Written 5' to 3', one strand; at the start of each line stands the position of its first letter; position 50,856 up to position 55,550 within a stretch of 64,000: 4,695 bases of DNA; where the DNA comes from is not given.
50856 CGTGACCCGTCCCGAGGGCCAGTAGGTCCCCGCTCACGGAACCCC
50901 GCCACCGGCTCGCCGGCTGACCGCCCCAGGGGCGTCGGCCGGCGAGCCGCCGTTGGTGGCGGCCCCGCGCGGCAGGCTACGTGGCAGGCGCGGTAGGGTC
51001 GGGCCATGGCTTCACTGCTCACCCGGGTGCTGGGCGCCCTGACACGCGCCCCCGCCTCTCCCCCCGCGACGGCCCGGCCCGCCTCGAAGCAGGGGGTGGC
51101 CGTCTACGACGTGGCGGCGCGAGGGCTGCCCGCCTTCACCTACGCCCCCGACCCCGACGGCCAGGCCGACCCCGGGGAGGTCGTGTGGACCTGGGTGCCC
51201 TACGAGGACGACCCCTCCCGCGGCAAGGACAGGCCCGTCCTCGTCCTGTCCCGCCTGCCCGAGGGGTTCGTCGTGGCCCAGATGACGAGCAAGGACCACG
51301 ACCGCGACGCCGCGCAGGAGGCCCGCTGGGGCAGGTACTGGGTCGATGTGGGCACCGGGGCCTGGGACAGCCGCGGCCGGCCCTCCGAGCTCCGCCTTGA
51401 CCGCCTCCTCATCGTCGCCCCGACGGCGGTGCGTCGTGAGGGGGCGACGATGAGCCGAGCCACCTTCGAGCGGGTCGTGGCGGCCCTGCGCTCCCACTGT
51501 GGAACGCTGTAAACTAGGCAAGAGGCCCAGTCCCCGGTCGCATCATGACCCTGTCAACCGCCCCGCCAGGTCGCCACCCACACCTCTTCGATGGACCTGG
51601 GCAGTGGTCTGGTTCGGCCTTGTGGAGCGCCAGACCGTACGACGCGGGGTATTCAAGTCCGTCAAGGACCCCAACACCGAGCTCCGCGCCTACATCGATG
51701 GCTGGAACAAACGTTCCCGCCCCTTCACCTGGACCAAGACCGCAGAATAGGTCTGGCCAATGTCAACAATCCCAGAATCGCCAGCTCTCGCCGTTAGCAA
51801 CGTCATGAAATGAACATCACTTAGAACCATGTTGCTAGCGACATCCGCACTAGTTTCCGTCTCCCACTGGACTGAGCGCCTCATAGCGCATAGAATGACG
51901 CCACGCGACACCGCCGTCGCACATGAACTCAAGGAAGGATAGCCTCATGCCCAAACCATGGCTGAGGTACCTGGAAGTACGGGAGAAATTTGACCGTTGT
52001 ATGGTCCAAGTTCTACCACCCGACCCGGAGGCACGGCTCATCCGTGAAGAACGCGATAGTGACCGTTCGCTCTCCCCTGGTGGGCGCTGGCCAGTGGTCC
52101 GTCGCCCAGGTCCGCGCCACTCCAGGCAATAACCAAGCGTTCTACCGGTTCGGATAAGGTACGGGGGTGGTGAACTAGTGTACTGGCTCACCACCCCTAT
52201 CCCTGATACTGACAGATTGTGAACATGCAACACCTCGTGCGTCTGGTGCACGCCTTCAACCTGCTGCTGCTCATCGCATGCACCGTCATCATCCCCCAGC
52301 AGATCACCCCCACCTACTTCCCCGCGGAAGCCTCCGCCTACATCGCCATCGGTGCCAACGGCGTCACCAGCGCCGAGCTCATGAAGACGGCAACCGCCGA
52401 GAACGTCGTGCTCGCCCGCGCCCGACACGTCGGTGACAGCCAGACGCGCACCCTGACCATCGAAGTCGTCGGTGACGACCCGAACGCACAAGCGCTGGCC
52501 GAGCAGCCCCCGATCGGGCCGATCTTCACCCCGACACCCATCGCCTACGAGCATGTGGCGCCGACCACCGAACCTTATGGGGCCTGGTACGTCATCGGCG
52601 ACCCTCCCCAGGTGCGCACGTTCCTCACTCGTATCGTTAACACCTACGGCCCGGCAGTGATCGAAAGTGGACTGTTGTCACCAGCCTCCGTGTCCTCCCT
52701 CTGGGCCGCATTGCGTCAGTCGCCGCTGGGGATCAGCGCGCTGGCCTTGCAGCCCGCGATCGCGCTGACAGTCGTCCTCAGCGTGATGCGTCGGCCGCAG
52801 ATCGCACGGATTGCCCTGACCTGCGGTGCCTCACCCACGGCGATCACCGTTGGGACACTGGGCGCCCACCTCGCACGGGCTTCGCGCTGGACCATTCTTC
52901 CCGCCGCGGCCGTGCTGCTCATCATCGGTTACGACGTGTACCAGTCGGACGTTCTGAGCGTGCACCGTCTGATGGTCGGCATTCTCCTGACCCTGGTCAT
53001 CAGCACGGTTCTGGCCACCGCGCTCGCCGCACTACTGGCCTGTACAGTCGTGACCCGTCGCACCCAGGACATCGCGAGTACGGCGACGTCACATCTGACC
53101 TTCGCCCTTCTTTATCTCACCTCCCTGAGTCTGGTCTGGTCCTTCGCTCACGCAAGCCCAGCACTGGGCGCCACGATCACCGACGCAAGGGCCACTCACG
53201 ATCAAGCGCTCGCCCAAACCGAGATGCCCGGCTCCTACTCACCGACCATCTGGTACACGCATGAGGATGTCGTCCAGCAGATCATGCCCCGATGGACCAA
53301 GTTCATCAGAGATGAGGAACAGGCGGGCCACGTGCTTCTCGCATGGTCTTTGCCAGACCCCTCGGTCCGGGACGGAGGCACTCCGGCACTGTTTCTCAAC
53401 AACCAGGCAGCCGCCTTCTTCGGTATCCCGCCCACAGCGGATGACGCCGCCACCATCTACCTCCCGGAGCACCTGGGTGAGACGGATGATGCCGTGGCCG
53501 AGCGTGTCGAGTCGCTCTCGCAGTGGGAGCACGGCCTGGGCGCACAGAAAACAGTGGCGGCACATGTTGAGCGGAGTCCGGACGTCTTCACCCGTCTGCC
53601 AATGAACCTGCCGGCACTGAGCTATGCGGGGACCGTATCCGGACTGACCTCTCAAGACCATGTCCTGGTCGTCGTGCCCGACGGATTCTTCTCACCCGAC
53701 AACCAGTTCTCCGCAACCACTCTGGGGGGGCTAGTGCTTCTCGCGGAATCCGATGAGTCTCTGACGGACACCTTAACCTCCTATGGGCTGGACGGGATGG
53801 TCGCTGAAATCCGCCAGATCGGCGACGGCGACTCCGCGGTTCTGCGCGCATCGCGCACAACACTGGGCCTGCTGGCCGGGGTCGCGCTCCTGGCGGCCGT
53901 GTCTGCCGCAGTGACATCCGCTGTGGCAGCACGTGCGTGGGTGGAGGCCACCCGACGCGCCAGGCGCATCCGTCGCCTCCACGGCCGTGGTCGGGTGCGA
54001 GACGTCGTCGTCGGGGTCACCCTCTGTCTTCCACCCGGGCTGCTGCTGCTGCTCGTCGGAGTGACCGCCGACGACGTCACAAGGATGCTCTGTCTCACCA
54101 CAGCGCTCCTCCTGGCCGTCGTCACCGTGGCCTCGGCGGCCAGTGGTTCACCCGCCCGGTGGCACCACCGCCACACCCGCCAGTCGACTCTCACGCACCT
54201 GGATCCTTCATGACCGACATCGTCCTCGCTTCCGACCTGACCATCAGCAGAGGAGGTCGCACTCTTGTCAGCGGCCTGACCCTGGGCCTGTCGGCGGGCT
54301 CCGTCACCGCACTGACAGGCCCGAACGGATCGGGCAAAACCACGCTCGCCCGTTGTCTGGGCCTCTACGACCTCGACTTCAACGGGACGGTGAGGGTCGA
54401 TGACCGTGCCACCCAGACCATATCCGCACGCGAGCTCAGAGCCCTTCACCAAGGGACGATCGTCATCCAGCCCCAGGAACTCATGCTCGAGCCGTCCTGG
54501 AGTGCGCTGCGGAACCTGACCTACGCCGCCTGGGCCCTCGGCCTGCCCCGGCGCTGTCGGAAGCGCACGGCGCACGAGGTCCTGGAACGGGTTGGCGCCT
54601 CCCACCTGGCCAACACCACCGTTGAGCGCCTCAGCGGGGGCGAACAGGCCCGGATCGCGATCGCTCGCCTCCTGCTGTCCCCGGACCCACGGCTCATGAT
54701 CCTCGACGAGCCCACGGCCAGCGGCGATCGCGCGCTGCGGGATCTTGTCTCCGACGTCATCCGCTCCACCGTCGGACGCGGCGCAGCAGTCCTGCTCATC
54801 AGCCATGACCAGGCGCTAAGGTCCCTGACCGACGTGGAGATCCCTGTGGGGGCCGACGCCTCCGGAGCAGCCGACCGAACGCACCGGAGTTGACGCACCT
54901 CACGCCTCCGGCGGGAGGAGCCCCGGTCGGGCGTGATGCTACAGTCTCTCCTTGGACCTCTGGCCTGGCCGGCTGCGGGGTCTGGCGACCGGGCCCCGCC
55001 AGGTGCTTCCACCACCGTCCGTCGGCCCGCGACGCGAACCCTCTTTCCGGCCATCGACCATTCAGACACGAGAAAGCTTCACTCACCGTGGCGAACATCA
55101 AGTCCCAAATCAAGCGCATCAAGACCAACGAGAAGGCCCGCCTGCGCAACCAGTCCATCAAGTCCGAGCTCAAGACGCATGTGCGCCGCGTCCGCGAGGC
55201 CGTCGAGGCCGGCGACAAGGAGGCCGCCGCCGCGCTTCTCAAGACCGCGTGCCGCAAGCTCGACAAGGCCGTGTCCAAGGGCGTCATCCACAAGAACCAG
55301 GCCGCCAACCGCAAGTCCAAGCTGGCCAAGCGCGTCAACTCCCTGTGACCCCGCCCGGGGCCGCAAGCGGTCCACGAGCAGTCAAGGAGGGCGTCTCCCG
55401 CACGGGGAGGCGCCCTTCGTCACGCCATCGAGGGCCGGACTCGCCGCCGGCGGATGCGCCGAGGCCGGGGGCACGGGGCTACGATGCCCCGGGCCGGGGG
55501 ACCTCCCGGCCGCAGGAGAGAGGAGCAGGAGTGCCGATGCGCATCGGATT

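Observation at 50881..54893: Lower-G+C island: solitary MazF-like toxin, IS630 remnant, small basic ORF, hairpin, and a 664-aa membrane protein coupled to an ABC ATPase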

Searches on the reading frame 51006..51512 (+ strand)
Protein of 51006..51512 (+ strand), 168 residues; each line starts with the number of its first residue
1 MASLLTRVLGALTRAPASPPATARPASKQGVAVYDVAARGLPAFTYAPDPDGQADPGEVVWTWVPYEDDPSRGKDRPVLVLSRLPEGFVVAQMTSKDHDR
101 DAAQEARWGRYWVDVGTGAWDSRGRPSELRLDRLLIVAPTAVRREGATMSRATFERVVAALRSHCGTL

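Call 5: search_protein_families(library=pfam, proteins=[window:51006-51512:+], max_evalue=0.1)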
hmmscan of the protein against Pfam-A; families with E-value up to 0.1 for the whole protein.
window:51006-51512:+ (168 aa): 1 family
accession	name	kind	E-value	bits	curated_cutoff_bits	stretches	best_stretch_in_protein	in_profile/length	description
PF02452.23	PemK_toxin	-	2.2e-09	37.9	23.1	1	56-163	2-107/109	PemK-like, MazF-like toxin of type II toxin-antitoxin system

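Call 6: search_protein_families(library=ncbifam, proteins=[window:51006-51512:+], max_evalue=0.1)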
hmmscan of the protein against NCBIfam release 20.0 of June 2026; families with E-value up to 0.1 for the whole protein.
window:51006-51512:+ (168 aa): 0 families

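Call 22: find_related_loci(query=A2, collection=genome_contigs, flank=10000)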
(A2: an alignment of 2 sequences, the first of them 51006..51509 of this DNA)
Query A2 (168 aa) in genome_contigs; peptide patterns used: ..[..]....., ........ (x = any residue, [..] = any of these).
600 stretches matched a pattern (row limit reached: there are more); 358 encode a relative of the query (tblastn E <= 1e-3); the best 80 are kept; 80 distinct loci.
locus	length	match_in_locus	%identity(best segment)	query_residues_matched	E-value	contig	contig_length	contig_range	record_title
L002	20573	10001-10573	62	1-164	3e-70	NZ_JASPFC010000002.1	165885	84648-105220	Actinomyces acetigenes strain VPI D163E-3 1A7_00002, whole genome shotgun sequence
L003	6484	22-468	72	16-164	2e-68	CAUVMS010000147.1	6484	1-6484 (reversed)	MAG TPA_asm: uncultured Actinomyces sp. isolate ERR10083881_bin.7_MetaWRAP_v1.3_MAG genome assembly, contig: ERZ19590595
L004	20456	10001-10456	69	10-164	3e-67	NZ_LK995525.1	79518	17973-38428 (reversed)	Actinomyces succiniciruminis strain AM4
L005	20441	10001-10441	73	20-166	4e-67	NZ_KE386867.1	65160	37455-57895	Actinomyces dentalis DSM 19115 G446DRAFT_scaffold00018.18, whole genome shotgun sequence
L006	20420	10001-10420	76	32-166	3e-67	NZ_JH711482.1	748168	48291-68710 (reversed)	Actinomyces massiliensis 4401292 scaffold00002, whole genome shotgun sequence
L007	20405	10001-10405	74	30-164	5e-65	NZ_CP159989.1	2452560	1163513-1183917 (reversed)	Actinomyces timonensis strain AR004 chromosome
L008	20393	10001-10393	79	34-164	2e-63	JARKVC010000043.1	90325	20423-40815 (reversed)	MAG: Actinomyces sp. isolate MP_MU_2_bin.69 MP-MU-2_bin.69_k127_609569, whole genome shotgun sequence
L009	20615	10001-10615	56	1-166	5e-63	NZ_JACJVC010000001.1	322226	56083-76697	Actinomyces sp. AC-20-1 NODE_1_length_322226_cov_42.605224, whole genome shotgun sequence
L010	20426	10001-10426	68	23-164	3e-62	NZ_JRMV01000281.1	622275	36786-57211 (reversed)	Actinomyces sp. S6-Spd3 contig286, whole genome shotgun sequence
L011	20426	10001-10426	68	23-164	2e-62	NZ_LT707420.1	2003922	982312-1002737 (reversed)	Actinomyces marseillensis strain Marseille-P2818T, whole genome shotgun sequence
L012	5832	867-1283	68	26-164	4e-61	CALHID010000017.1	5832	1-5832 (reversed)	MAG TPA_asm: uncultured Actinomyces sp. isolate ERR589425_bin.95_CONCOCT_v1.1_MAG genome assembly, contig: ERZ772934.337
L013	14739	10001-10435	62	17-162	4e-55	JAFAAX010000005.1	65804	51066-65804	MAG: Actinomycetes bacterium isolate OH_SBB_100 k127_250635, whole genome shotgun sequence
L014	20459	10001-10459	58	15-166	8e-54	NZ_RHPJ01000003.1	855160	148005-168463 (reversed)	Serinibacter arcticus strain K3-2 NODE_3_length_855160_cov_35.086931, whole genome shotgun sequence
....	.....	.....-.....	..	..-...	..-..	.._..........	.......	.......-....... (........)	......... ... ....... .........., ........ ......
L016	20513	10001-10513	56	1-161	8e-52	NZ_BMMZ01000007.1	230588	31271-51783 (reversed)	Microlunatus endophyticus strain CGMCC 4.7306 sequence07, whole genome shotgun sequence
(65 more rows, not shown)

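Call 76: search_protein_families(library=padloc, proteins=[window:51006-51512:+], max_evalue=0.01)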
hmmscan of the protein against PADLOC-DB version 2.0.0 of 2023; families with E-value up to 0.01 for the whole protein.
window:51006-51512:+ (168 aa): 0 families

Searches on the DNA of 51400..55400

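Call 82: search_rna_families(source=window, start=51400, end=55400, threshold=evalue, max_evalue=1)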
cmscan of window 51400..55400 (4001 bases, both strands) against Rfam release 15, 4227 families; matches with E-value up to 1: 0.
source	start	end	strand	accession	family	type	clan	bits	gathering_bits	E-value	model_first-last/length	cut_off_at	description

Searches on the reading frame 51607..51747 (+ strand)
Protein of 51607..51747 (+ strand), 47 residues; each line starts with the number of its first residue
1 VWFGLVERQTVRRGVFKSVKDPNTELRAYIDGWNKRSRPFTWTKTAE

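Call 18: search_dna_similar(query=window:51607-51747:+, collection=plasmids, mode=protein, max_evalue=0.001, max_rows=12)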
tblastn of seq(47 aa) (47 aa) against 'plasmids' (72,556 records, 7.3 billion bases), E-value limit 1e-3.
Records with a match: 350; places in all: 705; records where one place covers at least 80% of the query: 350.
Best place of each record, by identity: 60-80% 8; <60% 342.
By first word of the organism name: Streptomyces 100; Sinorhizobium 52; Bradyrhizobium 46; Rhodococcus 42; Ralstonia 21; Pseudonocardia 8; Cupriavidus 7; Azospirillum 6; Burkholderia 6; Mycobacterium 5; and 32 more.
By predicted mobility (MOB-suite, as given by PLSDB): non-mobilizable 137; mobilizable 122; conjugative 91.
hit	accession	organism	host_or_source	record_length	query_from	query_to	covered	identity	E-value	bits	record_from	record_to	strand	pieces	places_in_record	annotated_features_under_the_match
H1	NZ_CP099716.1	Dietzia kunjamensis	cell culture,water from a container for ...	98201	1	47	100%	74.5%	5e-18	81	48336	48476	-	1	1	IS630 family transposase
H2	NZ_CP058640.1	Rhodococcus sp. ZPP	cell culture,soil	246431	1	47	100%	61.7%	2e-14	71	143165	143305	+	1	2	IS630 family transposase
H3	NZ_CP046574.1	Rhodococcus sp. WAY2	cell culture,bacterial consortium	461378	1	47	100%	61.7%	2e-14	71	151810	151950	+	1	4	IS630 family transposase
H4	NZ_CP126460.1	Rhodococcus sp. AH-ZY2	single cell,soil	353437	1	47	100%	61.7%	3e-14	71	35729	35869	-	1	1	none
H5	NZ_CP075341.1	Rhodococcus ruber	-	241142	1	47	100%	61.7%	3e-14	71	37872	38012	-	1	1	none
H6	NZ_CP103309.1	Rhodococcus pyridinivorans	Sediment samples were collected from a ...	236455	1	47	100%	61.7%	3e-14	71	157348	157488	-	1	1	none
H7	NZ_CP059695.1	Gordonia rubripertincta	Cell culture,soil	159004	1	47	100%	61.7%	3e-14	71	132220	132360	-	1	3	none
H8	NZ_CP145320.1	Rhodococcus ruber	-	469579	1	47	100%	59.6%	1e-13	69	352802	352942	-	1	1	IS630 family transposase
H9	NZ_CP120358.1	Rhodococcus rhodochrous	single cell,petroleum contaminated soil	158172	1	47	100%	59.6%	1e-13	69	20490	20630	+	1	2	IS630 family transposase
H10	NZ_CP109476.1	Streptomyces sp. NBC_01455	-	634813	2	47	98%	58.7%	3e-11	62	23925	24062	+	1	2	IS630 family transposase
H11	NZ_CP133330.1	Rhodococcus sp. DN22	-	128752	1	47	96%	60.0%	2e-6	74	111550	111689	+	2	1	none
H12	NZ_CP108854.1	Streptomyces sp. NBC_00841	-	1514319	2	47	98%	56.5%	3e-11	62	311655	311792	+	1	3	record has no annotation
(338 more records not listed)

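Call 74: get_annotated_region(hit=H1, flank=1500)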
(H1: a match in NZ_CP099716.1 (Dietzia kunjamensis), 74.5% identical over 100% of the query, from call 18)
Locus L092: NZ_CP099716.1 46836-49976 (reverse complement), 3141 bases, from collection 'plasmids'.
description: Dietzia kunjamensis strain 313 plasmid pDK313-98, complete sequence
organism: Dietzia kunjamensis (NCBI taxid 322509)
taxonomy: Bacteria; Actinomycetota; Actinomycetes; Mycobacteriales; Dietziaceae; Dietzia; Dietzia kunjamensis
host: -; source: cell culture,water from a container for water evaporation; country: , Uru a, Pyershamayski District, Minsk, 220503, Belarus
typing (MOB-suite, as given by PLSDB): non-mobilizable; replicon rep_cluster_1732
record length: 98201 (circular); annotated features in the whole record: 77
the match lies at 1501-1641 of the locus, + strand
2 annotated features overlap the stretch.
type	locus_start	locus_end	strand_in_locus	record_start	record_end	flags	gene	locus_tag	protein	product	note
CDS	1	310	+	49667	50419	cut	-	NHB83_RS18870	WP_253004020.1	SDR family NAD(P)-dependent oxidoreductase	-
CDS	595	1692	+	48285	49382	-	-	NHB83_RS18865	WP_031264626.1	IS630 family transposase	-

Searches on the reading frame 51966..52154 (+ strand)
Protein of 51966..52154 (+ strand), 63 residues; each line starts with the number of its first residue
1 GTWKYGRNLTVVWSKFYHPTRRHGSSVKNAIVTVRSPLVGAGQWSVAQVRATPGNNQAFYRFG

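Call 46: search_protein_families(library=pfam, proteins=[window:51966-52154:+], max_evalue=1)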
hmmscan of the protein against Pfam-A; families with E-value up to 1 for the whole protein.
seq(63 aa): 1 family
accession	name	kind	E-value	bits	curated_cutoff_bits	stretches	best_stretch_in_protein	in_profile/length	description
PF09683.15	Lactococcin_972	-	3.2e-15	56.9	22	1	1-60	3-62/62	Bacteriocin (Lactococcin_972)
